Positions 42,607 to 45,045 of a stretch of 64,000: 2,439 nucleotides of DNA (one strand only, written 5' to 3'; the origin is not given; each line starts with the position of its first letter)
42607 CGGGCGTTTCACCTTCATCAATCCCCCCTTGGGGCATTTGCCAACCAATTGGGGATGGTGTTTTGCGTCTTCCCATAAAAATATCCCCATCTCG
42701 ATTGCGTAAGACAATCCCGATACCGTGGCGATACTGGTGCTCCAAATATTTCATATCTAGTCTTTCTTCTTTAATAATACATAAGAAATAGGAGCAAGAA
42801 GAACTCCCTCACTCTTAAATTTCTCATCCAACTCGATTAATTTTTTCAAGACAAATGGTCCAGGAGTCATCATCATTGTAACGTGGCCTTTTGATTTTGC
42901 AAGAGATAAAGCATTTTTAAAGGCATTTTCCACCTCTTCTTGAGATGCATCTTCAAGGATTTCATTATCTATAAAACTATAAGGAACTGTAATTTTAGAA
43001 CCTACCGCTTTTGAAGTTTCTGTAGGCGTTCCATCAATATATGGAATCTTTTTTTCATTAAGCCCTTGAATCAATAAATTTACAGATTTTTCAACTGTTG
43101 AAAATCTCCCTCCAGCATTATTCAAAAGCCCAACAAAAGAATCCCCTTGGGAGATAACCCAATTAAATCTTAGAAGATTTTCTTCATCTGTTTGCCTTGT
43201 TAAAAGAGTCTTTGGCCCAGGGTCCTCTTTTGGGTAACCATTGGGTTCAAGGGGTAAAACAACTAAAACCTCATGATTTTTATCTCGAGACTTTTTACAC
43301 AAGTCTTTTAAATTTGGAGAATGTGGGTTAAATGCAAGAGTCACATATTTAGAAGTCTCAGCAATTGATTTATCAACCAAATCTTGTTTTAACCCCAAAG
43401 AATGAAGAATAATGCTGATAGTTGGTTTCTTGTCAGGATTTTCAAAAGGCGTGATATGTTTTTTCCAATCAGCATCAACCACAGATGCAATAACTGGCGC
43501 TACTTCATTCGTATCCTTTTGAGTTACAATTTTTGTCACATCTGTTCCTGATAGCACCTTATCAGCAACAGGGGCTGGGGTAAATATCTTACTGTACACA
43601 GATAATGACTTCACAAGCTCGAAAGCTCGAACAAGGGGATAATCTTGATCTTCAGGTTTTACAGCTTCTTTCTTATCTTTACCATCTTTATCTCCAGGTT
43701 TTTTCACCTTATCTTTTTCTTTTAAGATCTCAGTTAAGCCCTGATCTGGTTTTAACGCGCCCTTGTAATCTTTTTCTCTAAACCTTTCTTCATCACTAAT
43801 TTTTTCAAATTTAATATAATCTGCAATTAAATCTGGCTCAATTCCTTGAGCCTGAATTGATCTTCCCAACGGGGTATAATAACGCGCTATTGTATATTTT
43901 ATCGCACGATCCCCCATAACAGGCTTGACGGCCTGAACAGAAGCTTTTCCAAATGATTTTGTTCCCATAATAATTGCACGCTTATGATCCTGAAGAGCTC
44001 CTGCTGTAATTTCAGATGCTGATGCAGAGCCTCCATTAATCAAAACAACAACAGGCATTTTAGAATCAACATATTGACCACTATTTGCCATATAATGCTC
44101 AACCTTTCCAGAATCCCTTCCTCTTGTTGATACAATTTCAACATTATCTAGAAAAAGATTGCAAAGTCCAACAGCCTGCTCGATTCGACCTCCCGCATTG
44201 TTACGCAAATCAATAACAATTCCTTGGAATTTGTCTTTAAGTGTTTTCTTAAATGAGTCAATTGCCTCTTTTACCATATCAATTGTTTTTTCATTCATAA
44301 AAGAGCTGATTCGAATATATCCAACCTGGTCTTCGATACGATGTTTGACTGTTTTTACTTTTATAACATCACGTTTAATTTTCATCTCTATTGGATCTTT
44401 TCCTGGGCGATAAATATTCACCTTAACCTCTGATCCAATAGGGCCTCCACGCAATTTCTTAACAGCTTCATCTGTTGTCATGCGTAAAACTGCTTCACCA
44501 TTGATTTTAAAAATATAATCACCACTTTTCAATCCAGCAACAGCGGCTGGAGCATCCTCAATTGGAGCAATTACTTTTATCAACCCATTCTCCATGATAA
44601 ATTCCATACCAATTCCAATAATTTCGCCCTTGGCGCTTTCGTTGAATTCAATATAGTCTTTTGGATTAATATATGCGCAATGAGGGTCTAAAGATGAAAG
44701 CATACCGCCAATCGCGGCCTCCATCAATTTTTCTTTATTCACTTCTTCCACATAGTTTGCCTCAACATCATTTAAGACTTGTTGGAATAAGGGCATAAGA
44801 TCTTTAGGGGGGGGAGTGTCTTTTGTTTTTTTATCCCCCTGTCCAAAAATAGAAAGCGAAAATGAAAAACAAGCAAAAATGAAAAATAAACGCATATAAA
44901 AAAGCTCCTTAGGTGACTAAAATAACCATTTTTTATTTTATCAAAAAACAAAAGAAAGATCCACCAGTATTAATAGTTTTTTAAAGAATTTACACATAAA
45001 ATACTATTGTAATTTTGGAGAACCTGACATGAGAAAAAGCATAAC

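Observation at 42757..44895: CtpA protease fused in one reading frame to a YibQ-type divergent polysaccharide deacetylase domain with apparently substituted metal-ligand residues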

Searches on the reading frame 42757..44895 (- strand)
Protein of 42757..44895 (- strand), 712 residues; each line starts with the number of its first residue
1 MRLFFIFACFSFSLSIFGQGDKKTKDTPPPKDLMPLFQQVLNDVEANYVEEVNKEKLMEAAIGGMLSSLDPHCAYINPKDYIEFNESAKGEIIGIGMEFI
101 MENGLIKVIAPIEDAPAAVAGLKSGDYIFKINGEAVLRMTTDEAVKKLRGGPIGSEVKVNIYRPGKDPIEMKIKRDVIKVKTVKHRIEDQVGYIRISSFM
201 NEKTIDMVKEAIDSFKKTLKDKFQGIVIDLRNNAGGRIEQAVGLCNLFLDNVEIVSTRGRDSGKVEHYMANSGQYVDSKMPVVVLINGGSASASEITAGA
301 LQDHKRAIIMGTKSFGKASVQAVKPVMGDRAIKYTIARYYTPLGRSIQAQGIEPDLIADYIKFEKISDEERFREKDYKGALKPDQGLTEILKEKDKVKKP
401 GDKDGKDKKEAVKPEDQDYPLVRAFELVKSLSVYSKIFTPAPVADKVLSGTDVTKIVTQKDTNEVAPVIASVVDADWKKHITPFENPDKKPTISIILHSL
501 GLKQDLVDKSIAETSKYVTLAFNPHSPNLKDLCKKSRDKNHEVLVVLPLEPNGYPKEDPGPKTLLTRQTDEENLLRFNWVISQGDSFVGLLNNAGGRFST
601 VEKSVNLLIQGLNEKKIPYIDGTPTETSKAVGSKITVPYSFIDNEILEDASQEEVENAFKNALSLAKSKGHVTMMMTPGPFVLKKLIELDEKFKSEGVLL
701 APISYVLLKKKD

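Call 3: search_protein_families(library=pfam, proteins=[window:42757-44895:-], max_evalue=1)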
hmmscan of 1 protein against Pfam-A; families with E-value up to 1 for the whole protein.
window:42757-44895:- (712 aa): 6 families
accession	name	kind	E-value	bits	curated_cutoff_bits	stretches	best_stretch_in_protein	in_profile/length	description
PF03572.23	Peptidase_S41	-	7.9e-53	178.9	24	1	191-356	2-163/165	Peptidase family S41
PF04748.18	Polysacc_deac_2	-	1.5e-33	116.2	27.5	1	495-705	1-210/212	Divergent polysaccharide deacetylase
PF13180.12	PDZ_2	-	1.2e-11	45.2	27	1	95-167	3-73/80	PDZ domain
PF17820.7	PDZ_6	-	3.4e-09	36.7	27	1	110-163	4-54/54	PDZ domain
PF22694.1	CtpB_N-like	-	1e-08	36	27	1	32-77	36-82/85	Activating protease CtpB N-terminal domain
PF00595.29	PDZ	-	1.8e-06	28.7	23.2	1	106-161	27-80/81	PDZ domain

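Call 4: search_protein_families(library=ncbifam, proteins=[window:42757-44895:-], max_evalue=1)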
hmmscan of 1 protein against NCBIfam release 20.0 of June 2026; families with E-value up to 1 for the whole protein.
window:42757-44895:- (712 aa): 22 families
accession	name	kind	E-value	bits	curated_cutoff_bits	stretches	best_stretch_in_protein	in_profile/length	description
TIGR00225.1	prc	subfamily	4.3e-93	312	218.6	1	47-369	3-325/335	C-terminal processing peptidase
TIGR03900.1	prc_long_Delta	hypoth_equivalog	3.3e-92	310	660.95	1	35-399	81-450/973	MXAN_5808 family serine peptidase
NF052377.1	lmo1851_S41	exception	2.3e-77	260.7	725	1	5-392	16-404/468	lmo1851 family serine protease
NF045590.1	Cterm_S41_CtpC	exception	8.8e-74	248.7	665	1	43-361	64-381/418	carboxyl-terminal processing protease CtpC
NF045589.1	Cterm_S41_CtpB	exception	2.1e-71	240.8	633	1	60-360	83-382/416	carboxyl-terminal processing protease CtpB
NF045588.1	Cterm_S41_CtpA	exception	4.7e-68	229.9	625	1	53-368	70-388/401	carboxyl-terminal processing protease CtpA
NF045591.1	Cterm_S41_CtpZ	exception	5.1e-66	223.1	525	1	58-359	75-375/403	carboxyl-terminal processing protease CtpZ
NF051464.1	tail_spec_CT441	exception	7.4e-50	170.3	700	1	43-359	197-526/645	tail-specific protease Tsp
NF008388.1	PRK11186.1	exception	2.3e-42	145.3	825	1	50-384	203-547/663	carboxy terminal-processing peptidase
NF033424.1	chlamy_CPAF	equivalog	2.7e-11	42.8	250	2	280-356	457-536/564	protease-like activity factor CPAF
NF058627.1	S41_Gfo1087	equivalog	9.6e-10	38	455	1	79-319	101-368/489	GFO_1087 family putative carboxy terminal peptidase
TIGR02037.1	degP_htrA_DO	subfamily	3.3e-06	26.3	416.2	1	112-195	267-341/434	Do family serine endopeptidase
NF041521.1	HhoA_HhoB_HtrA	equivalog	3.1e-05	23.4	450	1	103-173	263-329/335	HhoA/HhoB/HtrA family serine endopeptidase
TIGR00054.1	TIGR00054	equivalog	0.00013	21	147.55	1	108-220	205-308/421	RIP metalloprotease RseP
NF047968.1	SerProtHtrA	equivalog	0.00057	19.3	470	1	96-167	282-350/357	serine protease HtrA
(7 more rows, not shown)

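Call 5: find_homologous_proteins(query=window:42757-44895:-, max_evalue=1e-10)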
Query window:42757-44895:- (712 aa): 8000 proteins with E <= 1e-10 among 8000 candidates; the best 120 are listed.
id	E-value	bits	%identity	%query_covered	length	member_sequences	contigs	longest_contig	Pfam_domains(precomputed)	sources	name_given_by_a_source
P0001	0.0e+0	1578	100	100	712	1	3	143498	PF04748.19,PF17820.8,PF03572.24,PF00595.30,PF13180.13,PF22694.2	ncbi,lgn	-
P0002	0.0e+0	1415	89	100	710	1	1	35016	PF04748.19,PF17820.8,PF03572.24,PF00595.30,PF13180.13,PF22694.2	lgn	-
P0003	0.0e+0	1055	67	100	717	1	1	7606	PF04748.19,PF17820.8,PF03572.24,PF00595.30,PF13180.13,PF22694.2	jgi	jgi:carboxyl-terminal processing protease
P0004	0.0e+0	1019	68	96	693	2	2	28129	PF04748.19,PF17820.8,PF03572.24,PF00595.30,PF13180.13,PF22694.2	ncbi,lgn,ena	-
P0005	0.0e+0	1015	66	100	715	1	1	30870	PF04748.19,PF17820.8,PF03572.24,PF00595.30,PF13180.13,PF22694.2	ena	-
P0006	3.7e-196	671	62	72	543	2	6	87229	PF17820.8,PF03572.24,PF00595.30,PF13180.13,PF22694.2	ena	-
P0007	1.5e-183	630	59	74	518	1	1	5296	PF17820.8,PF03572.24,PF00595.30,PF13180.13,PF22694.2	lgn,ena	-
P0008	7.3e-114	399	49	56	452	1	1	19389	PF17820.8,PF03572.24,PF00595.30,PF13180.13,PF22694.2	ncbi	ncbi:MAG TPA: S41 family peptidase [Alphaproteobacteria bacterium]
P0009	2.7e-113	398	45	61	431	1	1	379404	PF17820.8,PF03572.24,PF00595.30,PF13180.13,PF22694.2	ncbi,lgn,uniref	ncbi:S41 family peptidase [Kiloniella laminariae]|uniref:S41 family peptidase n=1 Tax=Kiloniella lam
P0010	2.9e-113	397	45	61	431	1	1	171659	PF17820.8,PF03572.24,PF00595.30,PF13180.13,PF22694.2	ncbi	ncbi:S41 family peptidase [Kiloniella laminariae]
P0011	1.3e-112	395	49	56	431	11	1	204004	PF17820.8,PF03572.24,PF00595.30,PF13180.13,PF22694.2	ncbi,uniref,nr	ncbi:peptidase S41 [Kiloniella spongiae]|uniref:Peptidase S41 n=1 Tax=Kiloniella spongiae TaxID=1489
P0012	1.3e-112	395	48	56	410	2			PF17820.8,PF03572.24,PF00595.30,PF13180.13,PF22694.2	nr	nr:S41 family peptidase [Kiloniella laminariae]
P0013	1.4e-112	395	47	61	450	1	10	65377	PF17820.8,PF03572.24,PF00595.30,PF13180.13,PF22694.2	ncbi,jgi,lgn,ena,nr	ncbi:MAG: S41 family peptidase [Rhodospirillaceae bacterium]|jgi:carboxyl-terminal processing protea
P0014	2.8e-112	394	50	56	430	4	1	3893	PF17820.8,PF03572.24,PF00595.30,PF13180.13,PF22694.2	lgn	-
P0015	3.1e-112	394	50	58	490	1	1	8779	PF17820.8,PF03572.24,PF00595.30,PF13180.13,PF22694.2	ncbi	-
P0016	3.5e-112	394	48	56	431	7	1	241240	PF17820.8,PF03572.24,PF00595.30,PF13180.13,PF22694.2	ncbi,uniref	ncbi:S41 family peptidase [Kiloniella sp.]|uniref:S41 family peptidase n=1 Tax=Kiloniella sp. TaxID=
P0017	5.0e-112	393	46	61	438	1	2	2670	PF17820.8,PF03572.24,PF00595.30,PF13180.13,PF22694.2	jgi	jgi:carboxyl-terminal processing protease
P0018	6.8e-112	393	49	58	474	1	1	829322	PF17820.8,PF03572.24,PF00595.30,PF13180.13,PF22694.2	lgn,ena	-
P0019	7.6e-112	393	49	57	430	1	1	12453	PF17820.8,PF03572.24,PF00595.30,PF13180.13,PF22694.2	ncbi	-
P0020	1.5e-111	392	50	56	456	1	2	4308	PF17820.8,PF03572.24,PF00595.30,PF13180.13,PF22694.2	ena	-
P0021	1.9e-111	391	48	56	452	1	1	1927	PF17820.8,PF03572.24,PF00595.30,PF13180.13,PF22694.2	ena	-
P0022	3.8e-111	390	49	56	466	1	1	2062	PF17820.8,PF03572.24,PF00595.30,PF13180.13,PF22694.2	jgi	jgi:carboxyl-terminal processing protease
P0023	4.9e-111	390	46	61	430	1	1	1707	PF17820.8,PF03572.24,PF00595.30,PF13180.13,PF22694.2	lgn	-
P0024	5.5e-111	390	46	61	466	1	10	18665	PF17820.8,PF03572.24,PF00595.30,PF13180.13,PF22694.2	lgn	-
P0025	5.7e-111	390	47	61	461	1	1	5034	PF17820.8,PF03572.24,PF00595.30,PF13180.13,PF22694.2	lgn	-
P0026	7.1e-111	390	48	58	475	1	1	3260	PF17820.8,PF03572.24,PF00595.30,PF13180.13,PF22694.2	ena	-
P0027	1.2e-110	389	49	56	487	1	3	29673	PF17820.8,PF03572.24,PF00595.30,PF13180.13,PF22694.2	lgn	-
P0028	1.3e-110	389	51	56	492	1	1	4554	PF17820.8,PF03572.24,PF00595.30,PF13180.13,PF22694.2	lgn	-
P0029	1.5e-110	389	47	56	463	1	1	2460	PF17820.8,PF03572.24,PF00595.30,PF13180.13,PF22694.2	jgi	jgi:carboxyl-terminal processing protease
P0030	2.0e-110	388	49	56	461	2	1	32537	PF17820.8,PF03572.24,PF00595.30,PF13180.13,PF22694.2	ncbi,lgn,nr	ncbi:MAG: S41 family peptidase [Proteobacteria bacterium]|nr:S41 family peptidase [Pseudomonadota ba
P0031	2.4e-110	388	45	62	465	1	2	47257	PF17820.8,PF03572.24,PF00595.30,PF13180.13,PF22694.2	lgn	-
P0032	4.2e-110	387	50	56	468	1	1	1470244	PF17820.8,PF03572.24,PF00595.30,PF13180.13,PF22694.2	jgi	-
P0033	4.6e-110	387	47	56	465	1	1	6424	PF17820.8,PF03572.24,PF00595.30,PF13180.13,PF22694.2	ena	-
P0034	7.7e-110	386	46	61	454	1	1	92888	PF17820.8,PF03572.24,PF00595.30,PF13180.13,PF22694.2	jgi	-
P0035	8.7e-110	386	49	58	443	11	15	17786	PF17820.8,PF03572.24,PF00595.30,PF13180.13,PF22694.2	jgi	jgi:carboxyl-terminal processing protease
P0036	1.2e-109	385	47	56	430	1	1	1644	PF17820.8,PF03572.24,PF13180.13,PF22694.2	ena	-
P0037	1.3e-109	385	47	58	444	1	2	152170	PF17820.8,PF03572.24,PF00595.30,PF13180.13,PF22694.2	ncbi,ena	-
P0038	1.4e-109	385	45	61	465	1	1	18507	PF17820.8,PF03572.24,PF00595.30,PF13180.13,PF22694.2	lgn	-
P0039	1.5e-109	385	44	61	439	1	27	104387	PF17820.8,PF03572.24,PF00595.30,PF13180.13,PF22694.2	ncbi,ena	-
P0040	1.5e-109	385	48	57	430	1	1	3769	PF17820.8,PF03572.24,PF00595.30,PF13180.13,PF22694.2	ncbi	ncbi:MAG: S41 family peptidase [Alphaproteobacteria bacterium]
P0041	1.6e-109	385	45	61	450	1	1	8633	PF17820.8,PF03572.24,PF00595.30,PF13180.13,PF22694.2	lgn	-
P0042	1.9e-109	385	46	60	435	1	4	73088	PF17820.8,PF03572.24,PF00595.30,PF13180.13,PF22694.2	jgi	jgi:carboxyl-terminal processing protease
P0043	2.0e-109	385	47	62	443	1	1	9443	PF17820.8,PF03572.24,PF00595.30,PF13180.13,PF22694.2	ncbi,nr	ncbi:MAG TPA: S41 family peptidase [Rhodospirillaceae bacterium]|nr:S41 family peptidase [Rhodospiri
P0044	2.1e-109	385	50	57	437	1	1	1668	PF17820.8,PF03572.24,PF00595.30,PF13180.13,PF22694.2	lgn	-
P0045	2.5e-109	384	47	62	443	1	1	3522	PF17820.8,PF03572.24,PF00595.30,PF13180.13,PF22694.2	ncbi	-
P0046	2.9e-109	384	47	61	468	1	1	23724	PF17820.8,PF03572.24,PF00595.30,PF13180.13,PF22694.2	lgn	-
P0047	3.0e-109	384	49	56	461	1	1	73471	PF17820.8,PF03572.24,PF00595.30,PF13180.13,PF22694.2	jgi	jgi:carboxyl-terminal processing protease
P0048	3.2e-109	384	49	57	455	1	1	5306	PF17820.8,PF03572.24,PF00595.30,PF13180.13,PF22694.2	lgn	-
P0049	4.9e-109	383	47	61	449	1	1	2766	PF17820.8,PF03572.24,PF00595.30,PF13180.13,PF22694.2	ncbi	-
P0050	5.0e-109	383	49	57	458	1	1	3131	PF17820.8,PF03572.24,PF00595.30,PF13180.13,PF22694.2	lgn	-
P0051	5.4e-109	383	49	58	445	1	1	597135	PF17820.8,PF03572.24,PF00595.30,PF13180.13,PF22694.2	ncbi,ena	-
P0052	5.9e-109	383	49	61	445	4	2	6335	PF17820.8,PF03572.24,PF00595.30,PF13180.13,PF22694.2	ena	-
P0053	6.4e-109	383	50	56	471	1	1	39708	PF17820.8,PF03572.24,PF00595.30,PF13180.13,PF22694.2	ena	-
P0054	6.8e-109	383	50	57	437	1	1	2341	PF17820.8,PF03572.24,PF00595.30,PF13180.13,PF22694.2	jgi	-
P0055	7.1e-109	383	48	56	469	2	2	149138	PF17820.8,PF03572.24,PF00595.30,PF13180.13,PF22694.2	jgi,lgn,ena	jgi:carboxyl-terminal processing protease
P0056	7.5e-109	383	49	56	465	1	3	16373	PF17820.8,PF03572.24,PF00595.30,PF13180.13,PF22694.2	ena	-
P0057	7.6e-109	383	45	61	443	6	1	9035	PF17820.8,PF03572.24,PF00595.30,PF13180.13,PF22694.2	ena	-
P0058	7.8e-109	383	48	58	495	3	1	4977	PF17820.8,PF03572.24,PF00595.30,PF13180.13,PF22694.2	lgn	-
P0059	7.9e-109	383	46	61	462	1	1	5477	PF17820.8,PF03572.24,PF00595.30,PF13180.13,PF22694.2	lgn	-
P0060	8.2e-109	383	49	57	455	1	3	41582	PF17820.8,PF03572.24,PF00595.30,PF13180.13,PF22694.2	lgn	-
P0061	8.4e-109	383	46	59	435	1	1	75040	PF17820.8,PF03572.24,PF00595.30,PF13180.13,PF22694.2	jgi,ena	jgi:carboxyl-terminal processing protease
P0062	8.8e-109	383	50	57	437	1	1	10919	PF17820.8,PF03572.24,PF00595.30,PF13180.13,PF22694.2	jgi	-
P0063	9.0e-109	383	48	57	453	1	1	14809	PF17820.8,PF03572.24,PF00595.30,PF13180.13,PF22694.2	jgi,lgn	jgi:carboxyl-terminal processing protease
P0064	9.2e-109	383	48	56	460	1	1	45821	PF17820.8,PF03572.24,PF00595.30,PF13180.13,PF22694.2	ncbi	-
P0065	1.0e-108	382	44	66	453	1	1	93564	PF17820.8,PF03572.24,PF00595.30,PF13180.13,PF22694.2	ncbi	-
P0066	1.2e-108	382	47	61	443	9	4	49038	PF17820.8,PF03572.24,PF00595.30,PF13180.13,PF22694.2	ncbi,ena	-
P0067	1.2e-108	382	47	57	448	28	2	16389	PF17820.8,PF03572.24,PF00595.30,PF13180.13,PF22694.2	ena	-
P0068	1.2e-108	382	45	61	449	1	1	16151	PF17820.8,PF03572.24,PF00595.30,PF13180.13,PF22694.2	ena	-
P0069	1.3e-108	382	45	61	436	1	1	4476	PF17820.8,PF03572.24,PF00595.30,PF13180.13,PF22694.2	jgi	jgi:carboxyl-terminal processing protease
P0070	1.4e-108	382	49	56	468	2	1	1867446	PF17820.8,PF03572.24,PF00595.30,PF13180.13,PF22694.2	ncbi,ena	-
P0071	1.4e-108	382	49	58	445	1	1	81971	PF17820.8,PF03572.24,PF00595.30,PF13180.13,PF22694.2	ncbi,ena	-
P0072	1.4e-108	382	48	61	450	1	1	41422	PF17820.8,PF03572.24,PF00595.30,PF13180.13,PF22694.2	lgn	-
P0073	1.4e-108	382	46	60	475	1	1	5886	PF17820.8,PF03572.24,PF00595.30,PF13180.13,PF22694.2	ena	-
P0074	1.6e-108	382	49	58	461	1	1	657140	PF17820.8,PF03572.24,PF00595.30,PF13180.13,PF22694.2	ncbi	-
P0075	1.6e-108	382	48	57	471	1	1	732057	PF17820.8,PF03572.24,PF00595.30,PF13180.13,PF22694.2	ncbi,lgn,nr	ncbi:MAG: peptidase S41 [Micavibrio sp.]|nr:MAG: peptidase S41 [Micavibrio sp.]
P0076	1.7e-108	382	48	59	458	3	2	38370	PF17820.8,PF03572.24,PF00595.30,PF13180.13,PF22694.2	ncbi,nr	ncbi:MAG: S41 family peptidase [Alphaproteobacteria bacterium]|nr:S41 family peptidase [Alphaproteob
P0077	1.8e-108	382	46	56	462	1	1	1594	PF17820.8,PF03572.24,PF00595.30,PF13180.13,PF22694.2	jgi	jgi:carboxyl-terminal processing protease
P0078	1.9e-108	382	47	59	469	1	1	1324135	PF17820.8,PF03572.24,PF00595.30,PF13180.13,PF22694.2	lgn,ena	-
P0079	2.0e-108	381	47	60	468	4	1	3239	PF17820.8,PF03572.24,PF00595.30,PF13180.13,PF22694.2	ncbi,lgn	-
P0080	2.2e-108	381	49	59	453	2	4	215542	PF17820.8,PF03572.24,PF00595.30,PF13180.13,PF22694.2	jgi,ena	-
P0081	2.6e-108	381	48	57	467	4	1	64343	PF17820.8,PF03572.24,PF00595.30,PF13180.13,PF22694.2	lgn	-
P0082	2.7e-108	381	47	61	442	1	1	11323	PF17820.8,PF03572.24,PF00595.30,PF13180.13,PF22694.2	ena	-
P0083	2.7e-108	381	47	61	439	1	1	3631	PF17820.8,PF03572.24,PF00595.30,PF13180.13,PF22694.2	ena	-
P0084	2.9e-108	381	47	59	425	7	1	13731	PF17820.8,PF03572.24,PF00595.30,PF13180.13,PF22694.2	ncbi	-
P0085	2.9e-108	381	47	57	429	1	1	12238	PF17820.8,PF03572.24,PF13180.13,PF22694.2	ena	-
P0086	2.9e-108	381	46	61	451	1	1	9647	PF17820.8,PF03572.24,PF00595.30,PF13180.13,PF22694.2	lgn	-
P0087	3.0e-108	381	48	57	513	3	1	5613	PF17820.8,PF03572.24,PF00595.30,PF13180.13,PF22694.2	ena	-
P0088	3.0e-108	381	45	62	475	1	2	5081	PF17820.8,PF03572.24,PF00595.30,PF13180.13,PF22694.2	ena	-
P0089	3.1e-108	381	46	62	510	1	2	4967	PF17820.8,PF03572.24,PF13180.13,PF22694.2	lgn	-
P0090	3.2e-108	381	45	61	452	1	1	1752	PF17820.8,PF03572.24,PF00595.30,PF13180.13,PF22694.2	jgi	jgi:carboxyl-terminal processing protease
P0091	3.2e-108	381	46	61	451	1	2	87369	PF17820.8,PF03572.24,PF00595.30,PF13180.13,PF22694.2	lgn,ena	-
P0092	3.3e-108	381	46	58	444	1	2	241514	PF17820.8,PF03572.24,PF00595.30,PF13180.13,PF22694.2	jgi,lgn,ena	-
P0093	3.6e-108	381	45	61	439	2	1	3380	PF17820.8,PF03572.24,PF00595.30,PF13180.13,PF22694.2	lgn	-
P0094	3.7e-108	381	46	61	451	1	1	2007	PF17820.8,PF03572.24,PF00595.30,PF13180.13,PF22694.2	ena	-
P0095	3.7e-108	381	47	58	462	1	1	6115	PF17820.8,PF03572.24,PF00595.30,PF13180.13,PF22694.2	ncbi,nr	ncbi:MAG: S41 family peptidase [Alphaproteobacteria bacterium]|nr:S41 family peptidase [Alphaproteob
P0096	4.0e-108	380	48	61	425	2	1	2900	PF17820.8,PF03572.24,PF00595.30,PF13180.13,PF22694.2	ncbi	-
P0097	4.0e-108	380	45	61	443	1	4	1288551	PF17820.8,PF03572.24,PF00595.30,PF13180.13,PF22694.2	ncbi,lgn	-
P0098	4.1e-108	380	50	57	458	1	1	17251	PF17820.8,PF03572.24,PF00595.30,PF13180.13,PF22694.2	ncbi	-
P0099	4.6e-108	380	49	56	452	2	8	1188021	PF17820.8,PF03572.24,PF00595.30,PF13180.13,PF22694.2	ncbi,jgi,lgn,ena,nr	ncbi:MAG: peptidase S41 [Micavibrio sp.]|nr:peptidase S41 [Micavibrio sp.]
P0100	4.7e-108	380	45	61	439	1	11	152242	PF17820.8,PF03572.24,PF00595.30,PF13180.13,PF22694.2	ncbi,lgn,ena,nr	ncbi:MAG: S41 family peptidase [Rhodospirillaceae bacterium]|nr:S41 family peptidase [Rhodospirillac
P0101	4.7e-108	380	49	56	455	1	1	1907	PF17820.8,PF03572.24,PF00595.30,PF13180.13,PF22694.2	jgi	-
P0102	4.8e-108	380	44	61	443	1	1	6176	PF17820.8,PF03572.24,PF00595.30,PF13180.13,PF22694.2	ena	-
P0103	4.9e-108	380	45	61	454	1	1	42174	PF17820.8,PF03572.24,PF00595.30,PF13180.13,PF22694.2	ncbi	-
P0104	5.7e-108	380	46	61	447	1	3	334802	PF17820.8,PF03572.24,PF00595.30,PF13180.13,PF22694.2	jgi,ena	-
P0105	5.9e-108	380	46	61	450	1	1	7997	PF17820.8,PF03572.24,PF00595.30,PF13180.13,PF22694.2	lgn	-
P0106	6.0e-108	380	47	53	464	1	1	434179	PF17820.8,PF03572.24,PF00595.30,PF13180.13,PF22694.2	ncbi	-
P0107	6.1e-108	380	47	60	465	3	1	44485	PF17820.8,PF03572.24,PF00595.30,PF13180.13,PF22694.2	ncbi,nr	ncbi:MAG: S41 family peptidase [Alphaproteobacteria bacterium]|nr:S41 family peptidase [Alphaproteob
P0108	6.4e-108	380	46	61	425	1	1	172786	PF17820.8,PF03572.24,PF00595.30,PF13180.13,PF22694.2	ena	-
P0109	6.5e-108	380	45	61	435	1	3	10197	PF17820.8,PF03572.24,PF13180.13,PF22694.2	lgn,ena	-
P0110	6.8e-108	380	45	61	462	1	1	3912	PF17820.8,PF03572.24,PF00595.30,PF13180.13,PF22694.2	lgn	-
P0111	7.2e-108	380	46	61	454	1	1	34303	PF17820.8,PF03572.24,PF00595.30,PF13180.13,PF22694.2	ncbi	-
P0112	7.3e-108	380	45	62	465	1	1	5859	PF17820.8,PF03572.24,PF00595.30,PF13180.13,PF22694.2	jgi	jgi:carboxyl-terminal processing protease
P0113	8.5e-108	379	49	56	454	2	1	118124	PF17820.8,PF03572.24,PF00595.30,PF13180.13,PF22694.2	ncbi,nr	ncbi:MAG: S41 family peptidase [Proteobacteria bacterium]|nr:S41 family peptidase [Pseudomonadota ba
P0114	8.6e-108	379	49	56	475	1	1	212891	PF17820.8,PF03572.24,PF00595.30,PF13180.13,PF22694.2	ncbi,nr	ncbi:MAG: S41 family peptidase [Alphaproteobacteria bacterium]|nr:S41 family peptidase [Alphaproteob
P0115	1.0e-107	379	46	61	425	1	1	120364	PF17820.8,PF03572.24,PF13180.13,PF22694.2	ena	-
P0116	1.1e-107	379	45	59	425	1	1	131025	PF17820.8,PF03572.24,PF00595.30,PF13180.13,PF22694.2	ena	-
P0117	1.1e-107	379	46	61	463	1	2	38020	PF17820.8,PF03572.24,PF00595.30,PF13180.13,PF22694.2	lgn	-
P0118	1.2e-107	379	45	61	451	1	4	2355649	PF17820.8,PF03572.24,PF00595.30,PF13180.13,PF22694.2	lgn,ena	-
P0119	1.2e-107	379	47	57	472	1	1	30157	PF17820.8,PF03572.24,PF00595.30,PF13180.13,PF22694.2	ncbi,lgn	-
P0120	1.2e-107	379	45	61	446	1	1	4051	PF17820.8,PF03572.24,PF00595.30,PF13180.13,PF22694.2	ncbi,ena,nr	ncbi:MAG: S41 family peptidase [Alphaproteobacteria bacterium]|nr:S41 family peptidase [Alphaproteob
